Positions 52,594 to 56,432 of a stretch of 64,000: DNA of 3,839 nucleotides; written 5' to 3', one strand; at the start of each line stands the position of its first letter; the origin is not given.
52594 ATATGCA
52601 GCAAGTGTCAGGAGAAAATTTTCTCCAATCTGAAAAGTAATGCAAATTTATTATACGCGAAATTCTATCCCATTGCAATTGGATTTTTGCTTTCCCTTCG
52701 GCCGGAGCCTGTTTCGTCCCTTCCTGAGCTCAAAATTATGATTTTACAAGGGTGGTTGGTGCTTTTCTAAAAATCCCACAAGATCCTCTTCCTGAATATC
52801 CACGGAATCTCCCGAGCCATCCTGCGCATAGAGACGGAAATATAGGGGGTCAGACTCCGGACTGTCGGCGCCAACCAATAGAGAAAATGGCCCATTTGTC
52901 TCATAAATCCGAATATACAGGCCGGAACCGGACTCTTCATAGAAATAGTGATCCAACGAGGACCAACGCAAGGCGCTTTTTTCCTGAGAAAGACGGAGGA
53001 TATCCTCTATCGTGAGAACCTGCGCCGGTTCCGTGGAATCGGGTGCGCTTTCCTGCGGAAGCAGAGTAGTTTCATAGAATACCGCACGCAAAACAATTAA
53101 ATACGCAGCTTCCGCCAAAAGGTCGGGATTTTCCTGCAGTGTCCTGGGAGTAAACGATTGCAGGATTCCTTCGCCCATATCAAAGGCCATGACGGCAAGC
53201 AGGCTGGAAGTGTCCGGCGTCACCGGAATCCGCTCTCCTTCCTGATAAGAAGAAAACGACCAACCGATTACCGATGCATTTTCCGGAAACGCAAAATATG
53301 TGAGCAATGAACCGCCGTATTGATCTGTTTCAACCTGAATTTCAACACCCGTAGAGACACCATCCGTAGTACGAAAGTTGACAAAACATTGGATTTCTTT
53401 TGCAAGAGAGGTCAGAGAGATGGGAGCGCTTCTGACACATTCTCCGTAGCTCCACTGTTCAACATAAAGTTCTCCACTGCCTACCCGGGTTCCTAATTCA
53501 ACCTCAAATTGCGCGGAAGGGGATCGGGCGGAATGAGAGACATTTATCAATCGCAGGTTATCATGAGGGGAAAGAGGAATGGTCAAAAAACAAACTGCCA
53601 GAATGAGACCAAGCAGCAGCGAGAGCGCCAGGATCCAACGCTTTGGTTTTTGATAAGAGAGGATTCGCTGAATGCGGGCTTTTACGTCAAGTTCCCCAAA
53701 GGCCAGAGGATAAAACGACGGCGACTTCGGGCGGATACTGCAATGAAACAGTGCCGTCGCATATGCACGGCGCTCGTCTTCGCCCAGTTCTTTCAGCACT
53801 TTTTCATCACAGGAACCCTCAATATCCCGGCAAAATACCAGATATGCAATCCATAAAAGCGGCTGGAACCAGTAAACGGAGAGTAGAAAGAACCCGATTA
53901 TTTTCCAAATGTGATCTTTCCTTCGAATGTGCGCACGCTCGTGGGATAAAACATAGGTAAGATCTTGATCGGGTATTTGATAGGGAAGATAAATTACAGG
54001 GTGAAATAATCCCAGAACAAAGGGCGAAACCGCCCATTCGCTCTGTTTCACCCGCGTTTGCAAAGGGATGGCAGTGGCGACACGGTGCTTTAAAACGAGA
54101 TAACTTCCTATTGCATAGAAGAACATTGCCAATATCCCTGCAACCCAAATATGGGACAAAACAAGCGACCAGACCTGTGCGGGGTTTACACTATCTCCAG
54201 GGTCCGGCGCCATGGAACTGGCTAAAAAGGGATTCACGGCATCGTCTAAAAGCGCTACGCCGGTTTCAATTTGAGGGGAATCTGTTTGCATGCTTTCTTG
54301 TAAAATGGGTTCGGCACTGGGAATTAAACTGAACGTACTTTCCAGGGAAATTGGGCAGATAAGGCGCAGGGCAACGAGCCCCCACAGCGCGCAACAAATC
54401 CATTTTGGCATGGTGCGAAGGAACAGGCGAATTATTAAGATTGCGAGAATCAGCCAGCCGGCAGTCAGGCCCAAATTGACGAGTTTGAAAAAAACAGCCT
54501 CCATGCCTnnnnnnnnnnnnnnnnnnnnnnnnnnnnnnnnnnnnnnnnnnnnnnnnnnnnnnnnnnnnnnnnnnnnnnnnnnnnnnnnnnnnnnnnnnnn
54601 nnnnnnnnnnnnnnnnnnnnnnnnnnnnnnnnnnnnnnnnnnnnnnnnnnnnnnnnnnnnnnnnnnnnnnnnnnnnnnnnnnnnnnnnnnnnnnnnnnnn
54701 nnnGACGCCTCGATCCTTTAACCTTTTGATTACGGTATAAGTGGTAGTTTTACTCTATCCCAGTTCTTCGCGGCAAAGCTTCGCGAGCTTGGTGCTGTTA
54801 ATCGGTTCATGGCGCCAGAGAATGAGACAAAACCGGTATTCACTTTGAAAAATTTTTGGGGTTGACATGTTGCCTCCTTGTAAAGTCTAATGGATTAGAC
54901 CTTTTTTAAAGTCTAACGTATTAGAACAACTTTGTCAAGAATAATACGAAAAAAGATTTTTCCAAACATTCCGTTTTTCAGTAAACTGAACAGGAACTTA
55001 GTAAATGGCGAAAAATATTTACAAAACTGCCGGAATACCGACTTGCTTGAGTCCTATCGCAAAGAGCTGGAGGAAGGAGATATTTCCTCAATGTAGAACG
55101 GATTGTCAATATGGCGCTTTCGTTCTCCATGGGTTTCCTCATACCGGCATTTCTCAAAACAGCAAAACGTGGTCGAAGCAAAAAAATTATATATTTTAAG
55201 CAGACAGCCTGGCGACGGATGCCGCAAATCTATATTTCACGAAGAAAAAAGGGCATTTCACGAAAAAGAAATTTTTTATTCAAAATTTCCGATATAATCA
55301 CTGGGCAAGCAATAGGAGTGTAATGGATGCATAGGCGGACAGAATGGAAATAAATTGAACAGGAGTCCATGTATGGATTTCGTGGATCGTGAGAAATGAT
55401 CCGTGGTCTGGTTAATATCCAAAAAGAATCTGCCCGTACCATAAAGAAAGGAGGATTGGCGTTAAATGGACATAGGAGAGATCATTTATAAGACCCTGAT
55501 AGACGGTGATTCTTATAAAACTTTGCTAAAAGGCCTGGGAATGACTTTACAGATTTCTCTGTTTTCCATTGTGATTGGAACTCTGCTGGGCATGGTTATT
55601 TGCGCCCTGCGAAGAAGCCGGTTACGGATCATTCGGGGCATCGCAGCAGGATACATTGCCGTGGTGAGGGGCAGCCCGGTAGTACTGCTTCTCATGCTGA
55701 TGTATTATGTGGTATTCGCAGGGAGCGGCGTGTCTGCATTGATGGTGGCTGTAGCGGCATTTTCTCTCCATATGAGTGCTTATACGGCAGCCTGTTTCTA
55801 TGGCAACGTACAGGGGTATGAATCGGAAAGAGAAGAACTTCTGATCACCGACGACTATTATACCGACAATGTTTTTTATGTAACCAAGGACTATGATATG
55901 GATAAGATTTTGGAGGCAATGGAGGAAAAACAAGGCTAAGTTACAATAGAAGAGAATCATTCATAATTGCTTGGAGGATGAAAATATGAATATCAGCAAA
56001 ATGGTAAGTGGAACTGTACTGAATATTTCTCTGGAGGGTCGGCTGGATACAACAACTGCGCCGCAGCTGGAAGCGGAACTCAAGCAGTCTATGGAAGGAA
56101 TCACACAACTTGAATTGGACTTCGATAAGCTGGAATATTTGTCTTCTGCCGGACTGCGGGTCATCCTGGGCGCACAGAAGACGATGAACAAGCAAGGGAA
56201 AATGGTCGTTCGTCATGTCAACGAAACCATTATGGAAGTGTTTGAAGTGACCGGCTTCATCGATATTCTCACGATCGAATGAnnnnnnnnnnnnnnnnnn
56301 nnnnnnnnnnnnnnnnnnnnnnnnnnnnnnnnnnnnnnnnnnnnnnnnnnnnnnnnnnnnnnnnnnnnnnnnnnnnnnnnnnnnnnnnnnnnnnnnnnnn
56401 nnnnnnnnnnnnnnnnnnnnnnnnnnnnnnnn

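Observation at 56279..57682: SAHH-fold protein with apparently substituted catalytic positions, translationally coupled to a STAS protein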

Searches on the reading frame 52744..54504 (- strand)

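Call 31: search_protein_families(library=pfam, proteins=[window:52744-54504:-], max_evalue=0.001)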
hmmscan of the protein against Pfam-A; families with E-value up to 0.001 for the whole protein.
window:52744-54504:- (586 aa): 1 family
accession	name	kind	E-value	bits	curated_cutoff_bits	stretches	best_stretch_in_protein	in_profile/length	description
PF05569.17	Peptidase_M56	-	2e-47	162.3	31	1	7-279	2-294/296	BlaR1 peptidase M56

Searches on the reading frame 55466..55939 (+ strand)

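Call 3: search_protein_families(library=pfam, proteins=[window:55466-55939:+], max_evalue=1)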
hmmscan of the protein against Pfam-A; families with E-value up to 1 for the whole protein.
window:55466-55939:+ (157 aa): 2 families
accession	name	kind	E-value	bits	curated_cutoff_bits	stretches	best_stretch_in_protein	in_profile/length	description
PF00528.27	BPD_transp_1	-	0.015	15.4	26.4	1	39-118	2-79/184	Binding-protein-dependent transport system inner membrane component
PF12367.13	PFO_beta_C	-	0.13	12.8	24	1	128-154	9-35/66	Pyruvate ferredoxin oxidoreductase beta subunit C terminal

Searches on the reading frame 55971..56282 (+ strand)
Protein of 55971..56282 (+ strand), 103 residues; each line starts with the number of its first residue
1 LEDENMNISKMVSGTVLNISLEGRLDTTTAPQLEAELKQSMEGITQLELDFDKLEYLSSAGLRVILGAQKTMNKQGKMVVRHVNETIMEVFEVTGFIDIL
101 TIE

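Call 3: search_protein_families(library=pfam, proteins=[window:55971-56282:+], max_evalue=1)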
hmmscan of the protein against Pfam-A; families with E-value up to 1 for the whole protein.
window:55971-56282:+ (103 aa): 2 families
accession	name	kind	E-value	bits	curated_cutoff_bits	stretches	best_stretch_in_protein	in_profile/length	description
PF01740.26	STAS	-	2.4e-13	50.2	22.6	1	11-102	5-99/106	STAS domain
PF13466.11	STAS_2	-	5.8e-13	49.3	29.2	1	19-96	1-79/80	STAS domain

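Call 4: search_protein_families(library=ncbifam, proteins=[window:55971-56282:+], max_evalue=1)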
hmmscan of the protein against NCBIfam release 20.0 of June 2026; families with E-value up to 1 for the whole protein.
window:55971-56282:+ (103 aa): 7 families
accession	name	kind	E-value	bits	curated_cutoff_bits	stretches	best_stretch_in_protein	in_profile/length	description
TIGR00377.1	ant_ant_sig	superfamily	4.7e-20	71.5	53.45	1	5-102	2-102/108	anti-sigma factor antagonist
TIGR02886.1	spore_II_AA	equivalog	9e-15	54.6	114.75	1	12-102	5-98/106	anti-sigma F factor antagonist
NF033618.0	mlaB_1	equivalog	0.00057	20.2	90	1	19-80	12-72/94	lipid asymmetry maintenance protein MlaB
NF002134.0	PRK00971.1-4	equivalog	0.015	14.1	557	1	15-90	328-403/429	glutaminase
NF047705.1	slr1659_superfam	superfamily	0.027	14.8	100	1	32-74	35-78/111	slr1659 superfamily regulator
TIGR03343.1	biphenyl_bphD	equivalog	0.035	13.3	462.15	1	51-103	50-101/282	2-hydroxy-6-oxo-6-phenylhexa-2,4-dienoate hydrolase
NF008660.1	PRK11660.1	equivalog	0.035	12.5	614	1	11-89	460-538/572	C4-dicarboxylic acid transporter DauA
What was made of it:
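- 55986..56282 (+): STAS-domain protein (anti-sigma-factor-antagonist type, 98 aa from ATG 55986; the ORF is open from TTG 55971). It carries the conserved phosphorylatable-Ser motif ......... Pfam STAS 2.4e-13 (call 3); NCBIfam ant_ant_sig 4.7e-20, above its cut-off (call 4).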

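Call 30: search_protein_families(library=padloc, proteins=[window:55986-56282:+], max_evalue=0.01)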
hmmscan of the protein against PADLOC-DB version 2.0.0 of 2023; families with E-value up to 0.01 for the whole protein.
window:55986-56282:+ (98 aa): 0 families
